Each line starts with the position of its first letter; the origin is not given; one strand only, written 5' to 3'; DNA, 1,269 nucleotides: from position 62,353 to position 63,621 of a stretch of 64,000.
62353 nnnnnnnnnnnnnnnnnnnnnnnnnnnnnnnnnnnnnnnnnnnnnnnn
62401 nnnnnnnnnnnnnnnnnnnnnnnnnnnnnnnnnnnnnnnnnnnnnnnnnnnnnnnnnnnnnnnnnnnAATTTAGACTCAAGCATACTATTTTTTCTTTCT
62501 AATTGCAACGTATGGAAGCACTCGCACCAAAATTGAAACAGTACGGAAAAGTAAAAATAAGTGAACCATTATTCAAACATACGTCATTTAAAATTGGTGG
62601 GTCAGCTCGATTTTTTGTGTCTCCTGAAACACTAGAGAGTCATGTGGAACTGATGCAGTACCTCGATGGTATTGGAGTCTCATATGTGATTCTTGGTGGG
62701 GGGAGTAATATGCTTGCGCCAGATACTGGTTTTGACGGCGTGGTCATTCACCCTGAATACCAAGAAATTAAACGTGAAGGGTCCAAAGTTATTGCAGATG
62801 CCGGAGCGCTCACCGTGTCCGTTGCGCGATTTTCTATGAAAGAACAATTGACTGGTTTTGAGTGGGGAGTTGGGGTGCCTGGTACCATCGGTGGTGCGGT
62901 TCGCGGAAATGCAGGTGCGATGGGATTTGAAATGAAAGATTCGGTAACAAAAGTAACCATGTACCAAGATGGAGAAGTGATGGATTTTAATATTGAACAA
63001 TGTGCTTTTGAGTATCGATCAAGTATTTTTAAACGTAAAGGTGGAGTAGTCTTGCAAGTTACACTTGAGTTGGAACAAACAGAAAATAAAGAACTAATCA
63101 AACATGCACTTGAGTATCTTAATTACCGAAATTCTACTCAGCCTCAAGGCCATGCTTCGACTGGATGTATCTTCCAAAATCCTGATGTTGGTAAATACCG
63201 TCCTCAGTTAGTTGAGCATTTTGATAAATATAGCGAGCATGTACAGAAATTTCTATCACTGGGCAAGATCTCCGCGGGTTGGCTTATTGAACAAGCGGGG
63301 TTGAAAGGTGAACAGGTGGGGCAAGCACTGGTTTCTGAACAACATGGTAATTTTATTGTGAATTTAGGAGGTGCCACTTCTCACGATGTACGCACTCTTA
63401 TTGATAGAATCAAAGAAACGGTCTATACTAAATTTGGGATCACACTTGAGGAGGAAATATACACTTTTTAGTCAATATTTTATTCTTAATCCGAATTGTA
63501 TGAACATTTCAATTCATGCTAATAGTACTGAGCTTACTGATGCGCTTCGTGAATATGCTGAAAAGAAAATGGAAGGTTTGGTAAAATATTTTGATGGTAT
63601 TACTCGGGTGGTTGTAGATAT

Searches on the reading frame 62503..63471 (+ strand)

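Call 7: search_protein_families(library=pfam, proteins=[window:62503-63471:+], max_evalue=0.00001)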
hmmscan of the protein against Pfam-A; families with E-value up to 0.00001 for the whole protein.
window:62503-63471:+ (322 aa): 2 families
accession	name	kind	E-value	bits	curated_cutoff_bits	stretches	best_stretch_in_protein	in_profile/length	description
PF02873.21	MurB_C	-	5.9e-30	103.8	27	1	201-319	5-96/99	UDP-N-acetylenolpyruvoylglucosamine reductase, C-terminal domain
PF01565.28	FAD_binding_4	-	2.6e-16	60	26.4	1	37-160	3-136/139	FAD binding domain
